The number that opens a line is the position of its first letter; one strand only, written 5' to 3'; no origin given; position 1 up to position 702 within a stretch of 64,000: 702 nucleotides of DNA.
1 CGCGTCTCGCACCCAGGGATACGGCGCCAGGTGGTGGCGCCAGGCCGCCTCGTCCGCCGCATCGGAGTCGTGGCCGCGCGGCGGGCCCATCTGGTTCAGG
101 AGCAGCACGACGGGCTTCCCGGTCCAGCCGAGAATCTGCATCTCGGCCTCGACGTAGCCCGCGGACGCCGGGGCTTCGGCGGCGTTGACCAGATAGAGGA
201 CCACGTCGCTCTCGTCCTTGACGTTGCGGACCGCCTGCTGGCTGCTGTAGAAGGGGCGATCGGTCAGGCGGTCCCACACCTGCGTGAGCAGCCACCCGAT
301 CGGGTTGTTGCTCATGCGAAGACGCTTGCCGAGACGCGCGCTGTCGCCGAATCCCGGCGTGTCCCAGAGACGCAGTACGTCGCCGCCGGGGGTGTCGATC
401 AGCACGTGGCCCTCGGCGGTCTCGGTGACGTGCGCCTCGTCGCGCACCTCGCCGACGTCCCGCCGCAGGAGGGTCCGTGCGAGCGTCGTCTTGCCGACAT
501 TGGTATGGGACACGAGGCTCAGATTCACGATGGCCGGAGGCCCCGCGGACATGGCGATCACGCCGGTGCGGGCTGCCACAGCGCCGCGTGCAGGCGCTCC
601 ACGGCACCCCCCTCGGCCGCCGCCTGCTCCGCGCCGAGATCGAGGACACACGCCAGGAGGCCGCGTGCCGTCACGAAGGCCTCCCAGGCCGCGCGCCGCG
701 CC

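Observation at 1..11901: Candidate four-gene operon coupling a phosphorelay to an uncharacterised membrane GTPase pair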

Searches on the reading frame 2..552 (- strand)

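Call 5: search_protein_families(library=pfam, proteins=[window:2-552:-])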
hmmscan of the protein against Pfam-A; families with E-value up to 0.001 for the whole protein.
window:2-552:- (183 aa): 1 family
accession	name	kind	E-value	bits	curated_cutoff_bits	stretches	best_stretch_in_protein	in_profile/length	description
PF01926.29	MMR_HSR1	-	3.1e-10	40.6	21.9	1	13-154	4-113/113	50S ribosome-binding GTPase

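Call 6: search_protein_families(library=ncbifam, proteins=[window:2-552:-])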
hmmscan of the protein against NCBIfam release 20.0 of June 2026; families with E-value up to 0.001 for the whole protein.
window:2-552:- (183 aa): 4 families
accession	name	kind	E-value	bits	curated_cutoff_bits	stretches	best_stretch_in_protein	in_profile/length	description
TIGR00231.1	small_GTP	domain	1.9e-06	27.7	42.5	1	9-74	4-69/164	GTP-binding protein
TIGR03594.1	GTPase_EngA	equivalog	0.0001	21.4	306.7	0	12-70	4-60/432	ribosome biogenesis GTPase Der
NF000908.1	PRK00089.1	equivalog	0.00068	19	237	0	12-78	7-72/291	GTPase Era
TIGR03918.1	GTP_HydF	equivalog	0.00082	18.3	325.55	0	10-79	9-78/392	[FeFe] hydrogenase H-cluster maturation GTPase HydF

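Call 17: find_homologous_proteins(query=window:2-552:-)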
Query window:2-552:- (183 aa): 728 proteins with E <= 0.001 among 1101 candidates; the best 120 are listed.
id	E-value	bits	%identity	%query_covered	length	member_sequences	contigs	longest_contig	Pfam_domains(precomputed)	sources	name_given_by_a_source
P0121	4.2e-115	400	97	99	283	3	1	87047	PF01926.30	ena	-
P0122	5.5e-103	361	87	99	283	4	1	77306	PF01926.30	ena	-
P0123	5.9e-101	354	88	96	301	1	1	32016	PF01926.30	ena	-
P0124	5.0e-95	335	84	96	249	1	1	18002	PF01926.30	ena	-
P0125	4.3e-93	328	80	99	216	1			PF01926.30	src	-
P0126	6.8e-93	328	81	97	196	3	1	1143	PF01926.30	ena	-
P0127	1.5e-92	326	81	97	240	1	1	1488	PF01926.30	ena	-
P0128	1.9e-90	320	78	98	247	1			PF01926.30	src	-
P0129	2.6e-90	319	81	96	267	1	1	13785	PF01926.30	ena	-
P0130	2.3e-87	310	79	95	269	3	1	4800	PF01926.30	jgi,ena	jgi:hypothetical protein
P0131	2.2e-85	303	82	90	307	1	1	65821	PF01926.30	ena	-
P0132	7.9e-82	292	76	93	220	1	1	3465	PF01926.30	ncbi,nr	ncbi:MAG TPA: GTPase domain-containing protein, partial [Burkholderiales bacterium]|nr:GTPase domain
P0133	3.5e-80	286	74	97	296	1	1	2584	PF01926.30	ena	-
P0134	1.5e-79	284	75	93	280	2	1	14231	PF01926.30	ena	-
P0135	1.9e-79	284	73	95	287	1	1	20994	PF01926.30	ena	-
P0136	4.0e-79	283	71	96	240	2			PF01926.30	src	-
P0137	2.3e-78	280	75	93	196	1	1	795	PF01926.30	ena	-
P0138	5.3e-78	279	72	97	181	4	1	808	PF01926.30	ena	-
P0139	6.6e-78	279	71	96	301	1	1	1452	PF01926.30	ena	-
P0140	8.9e-78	278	82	84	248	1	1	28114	PF01926.30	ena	-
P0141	2.5e-77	277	71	96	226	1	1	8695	PF01926.30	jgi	jgi:hypothetical protein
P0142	8.4e-77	275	71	98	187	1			PF01926.30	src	-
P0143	1.3e-76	275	71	96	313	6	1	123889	PF01926.30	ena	-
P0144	1.0e-75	272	73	92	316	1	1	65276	PF01926.30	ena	-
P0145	1.4e-75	271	70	96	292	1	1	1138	PF01926.30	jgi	jgi:hypothetical protein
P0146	2.0e-75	271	68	95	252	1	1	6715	PF01926.30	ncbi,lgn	-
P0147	2.6e-75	270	70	97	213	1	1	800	PF01926.30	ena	-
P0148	4.5e-75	269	71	95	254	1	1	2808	PF01926.30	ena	-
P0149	5.8e-75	269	75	88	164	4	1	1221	PF01926.30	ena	-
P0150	1.2e-74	268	67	96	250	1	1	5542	PF01926.30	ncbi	ncbi:MAG: hypothetical protein RL669_1282, partial [Pseudomonadota bacterium]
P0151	2.0e-74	267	78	84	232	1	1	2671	PF01926.30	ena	-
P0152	7.1e-74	266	69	96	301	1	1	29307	PF01926.30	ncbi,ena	-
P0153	7.4e-74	266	64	96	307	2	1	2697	PF01926.30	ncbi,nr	ncbi:MAG: hypothetical protein JWO52_115, partial [Gammaproteobacteria bacterium]|nr:hypothetical pr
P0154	9.7e-74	265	66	96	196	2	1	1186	PF01926.30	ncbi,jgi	jgi:predicted GTPase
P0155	1.1e-73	265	66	98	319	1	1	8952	PF01926.30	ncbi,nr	ncbi:MAG: GTPase domain-containing protein, partial [Betaproteobacteria bacterium]|nr:GTPase domain-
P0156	1.2e-73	265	76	84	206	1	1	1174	PF01926.30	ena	-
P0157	1.3e-73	265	71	93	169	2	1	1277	PF01926.30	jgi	jgi:hypothetical protein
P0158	2.1e-73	264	69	96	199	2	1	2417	PF01926.30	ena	-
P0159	2.5e-73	264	68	97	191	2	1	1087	PF01926.30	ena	-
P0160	2.7e-73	264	66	93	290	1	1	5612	PF01926.30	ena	-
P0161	3.6e-73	263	65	99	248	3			PF01926.30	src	-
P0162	4.9e-73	263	70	95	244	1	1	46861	PF01926.30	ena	-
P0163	5.5e-73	263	69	96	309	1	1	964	PF01926.30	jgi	jgi:hypothetical protein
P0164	8.2e-73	262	65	96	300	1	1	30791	PF01926.30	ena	-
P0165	8.5e-73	262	67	97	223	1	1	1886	PF01926.30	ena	-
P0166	2.6e-72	260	86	77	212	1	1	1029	PF01926.30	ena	-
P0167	1.1e-71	258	76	83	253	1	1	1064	PF01926.30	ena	-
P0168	1.5e-71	258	65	97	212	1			PF01926.30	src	-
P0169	1.7e-71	258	67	97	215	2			PF01926.30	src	-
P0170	1.9e-71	258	78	82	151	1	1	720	PF01926.30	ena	-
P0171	3.0e-71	257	69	95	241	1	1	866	PF01926.30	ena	-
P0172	4.2e-71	257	67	95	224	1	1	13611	PF01926.30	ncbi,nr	ncbi:MAG TPA: GTPase domain-containing protein, partial [Quisquiliibacterium sp.]|nr:GTPase domain-c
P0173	9.5e-71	255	68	96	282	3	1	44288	PF01926.30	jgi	jgi:hypothetical protein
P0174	1.1e-70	255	66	97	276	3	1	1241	PF01926.30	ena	-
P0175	2.4e-70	254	67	92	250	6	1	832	PF01926.30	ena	-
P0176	2.6e-70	254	66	96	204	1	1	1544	PF01926.30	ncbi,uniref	ncbi:MAG TPA: GTPase domain-containing protein, partial [Accumulibacter sp.]|uniref:GTPase domain-co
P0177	2.7e-70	254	69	91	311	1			PF01926.30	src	-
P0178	2.8e-70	254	65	97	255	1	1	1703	PF01926.30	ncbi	ncbi:MAG: GTPase, partial [Burkholderiales bacterium]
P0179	3.7e-70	253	72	81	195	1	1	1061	PF01926.30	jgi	jgi:hypothetical protein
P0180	3.9e-70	253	66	97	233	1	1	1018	PF01926.30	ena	-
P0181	4.1e-70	253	66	95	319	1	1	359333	PF01926.30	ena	-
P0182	4.5e-70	253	62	96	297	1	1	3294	PF01926.30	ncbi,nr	ncbi:MAG TPA: GTPase domain-containing protein, partial [Burkholderiales bacterium]|nr:GTPase domain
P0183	4.6e-70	253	65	95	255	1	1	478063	PF01926.30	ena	-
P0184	6.5e-70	253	63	100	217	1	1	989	PF01926.30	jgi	jgi:predicted GTPase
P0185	7.7e-70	252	63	99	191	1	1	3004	PF01926.30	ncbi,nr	ncbi:MAG: GTPase domain-containing protein, partial [Burkholderiaceae bacterium]|nr:GTPase domain-co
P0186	8.5e-70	252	66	95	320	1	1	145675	PF01926.30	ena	-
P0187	9.7e-70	252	67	93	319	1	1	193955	PF01926.30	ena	-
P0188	1.3e-69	252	65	98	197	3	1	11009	PF01926.30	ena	-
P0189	1.5e-69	251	65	92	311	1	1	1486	PF01926.30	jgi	jgi:hypothetical protein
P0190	1.6e-69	251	65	95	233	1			PF01926.30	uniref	uniref:GTPase domain-containing protein n=1 Tax=Azohydromonas sediminis TaxID=2259674 RepID=UPI0013C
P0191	1.6e-69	251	67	95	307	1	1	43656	PF01926.30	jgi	jgi:hypothetical protein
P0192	1.9e-69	251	66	95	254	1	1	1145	PF01926.30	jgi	-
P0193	2.3e-69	251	66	95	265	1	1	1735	PF01926.30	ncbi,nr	ncbi:MAG: GTPase domain-containing protein, partial [Burkholderiales bacterium]|nr:GTPase domain-con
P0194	2.5e-69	251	67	92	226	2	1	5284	PF01926.30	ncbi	ncbi:MAG: GTPase domain-containing protein, partial [Rubrivivax sp.]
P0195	2.7e-69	251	67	92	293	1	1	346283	PF01926.30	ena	-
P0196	3.7e-69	250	65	93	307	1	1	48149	PF01926.30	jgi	jgi:hypothetical protein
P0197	3.9e-69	250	63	99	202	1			PF01926.30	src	-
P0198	4.2e-69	250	68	90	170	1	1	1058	PF01926.30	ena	-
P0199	4.6e-69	250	66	97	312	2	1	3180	PF01926.30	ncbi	ncbi:MAG TPA: GTPase domain-containing protein, partial [Burkholderiaceae bacterium]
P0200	4.7e-69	250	66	96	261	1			PF01926.30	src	-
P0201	7.3e-69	249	64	97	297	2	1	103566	PF01926.30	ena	-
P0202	8.1e-69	249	65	96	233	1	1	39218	PF01926.30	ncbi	ncbi:GTPase domain-containing protein, partial [Prosthecobacter sp.]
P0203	8.7e-69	249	66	96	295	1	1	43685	PF01926.30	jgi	jgi:hypothetical protein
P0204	9.0e-69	249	65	93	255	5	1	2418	PF01926.30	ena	-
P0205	9.4e-69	249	65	97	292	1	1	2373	PF01926.30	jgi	-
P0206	9.5e-69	249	66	95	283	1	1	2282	PF01926.30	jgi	jgi:hypothetical protein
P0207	9.7e-69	249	63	96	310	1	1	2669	PF01926.30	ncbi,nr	ncbi:MAG TPA: GTPase domain-containing protein, partial [Burkholderiaceae bacterium]|nr:GTPase domai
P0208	1.2e-68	249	65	91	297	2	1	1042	PF01926.30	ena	-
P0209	1.4e-68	248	65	93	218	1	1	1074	PF01926.30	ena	-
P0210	1.9e-68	248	63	93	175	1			PF01926.30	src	-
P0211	3.6e-68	247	69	80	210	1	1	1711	PF01926.30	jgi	jgi:hypothetical protein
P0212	4.0e-68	247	64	95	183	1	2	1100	PF01926.30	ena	-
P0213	4.1e-68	247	63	96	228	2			PF01926.30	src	-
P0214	4.9e-68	247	63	93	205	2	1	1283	PF01926.30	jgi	jgi:predicted GTPase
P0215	5.0e-68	247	65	95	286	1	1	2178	PF01926.30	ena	-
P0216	5.3e-68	246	67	93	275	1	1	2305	PF01926.30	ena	-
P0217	8.3e-68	246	76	80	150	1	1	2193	PF01926.30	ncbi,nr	ncbi:MAG TPA: GTPase, partial [Steroidobacteraceae bacterium]|nr:GTPase [Steroidobacteraceae bacteri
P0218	8.9e-68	246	65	95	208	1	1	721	PF01926.30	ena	-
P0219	9.8e-68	246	61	98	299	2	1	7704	PF01926.30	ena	-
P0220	1.1e-67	245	65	95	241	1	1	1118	PF01926.30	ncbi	-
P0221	1.1e-67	245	65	95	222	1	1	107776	PF01926.30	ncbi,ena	-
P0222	1.1e-67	245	63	99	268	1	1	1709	PF01926.30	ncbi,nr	ncbi:MAG: GTPase domain-containing protein, partial [Burkholderiales bacterium]|nr:GTPase domain-con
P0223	1.7e-67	245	63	98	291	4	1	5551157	PF01926.30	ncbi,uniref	ncbi:GTPase domain-containing protein [Pigmentiphaga litoralis]|uniref:GTPase domain-containing prot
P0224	1.8e-67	245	63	99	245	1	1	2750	PF01926.30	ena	-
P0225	2.0e-67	245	60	98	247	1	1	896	PF01926.30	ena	-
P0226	2.2e-67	244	64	93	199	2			PF01926.30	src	-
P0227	2.6e-67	244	61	96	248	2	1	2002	PF01926.30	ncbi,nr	ncbi:MAG TPA: GTPase domain-containing protein, partial [Polyangiales bacterium]|nr:GTPase domain-co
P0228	2.7e-67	244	73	83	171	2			PF01926.30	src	-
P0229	2.9e-67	244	66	95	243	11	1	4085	PF01926.30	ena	-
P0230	3.2e-67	244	60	97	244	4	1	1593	PF01926.30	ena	-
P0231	3.9e-67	244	68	88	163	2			PF01926.30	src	-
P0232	5.5e-67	243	65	92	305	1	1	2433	PF01926.30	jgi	jgi:50S ribosome-binding GTPase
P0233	6.0e-67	243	68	91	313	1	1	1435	PF01926.30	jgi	jgi:hypothetical protein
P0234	6.8e-67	243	63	97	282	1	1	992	PF01926.30,PF01895.25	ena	-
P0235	7.5e-67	243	66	91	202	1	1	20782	PF01926.30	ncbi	ncbi:MAG: GTPase domain-containing protein, partial [Gammaproteobacteria bacterium]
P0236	8.9e-67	242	68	96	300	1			PF01926.30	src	-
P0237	9.7e-67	242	62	95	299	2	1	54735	PF01926.30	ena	-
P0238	1.1e-66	242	69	83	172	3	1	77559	PF01926.30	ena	-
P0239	1.2e-66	242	64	95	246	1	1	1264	PF01926.30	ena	-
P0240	1.4e-66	242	62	96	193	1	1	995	PF01926.30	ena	-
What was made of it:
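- Tried and rejected: The 120 hits listed (of 728) were short or partial proteins (call 17).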
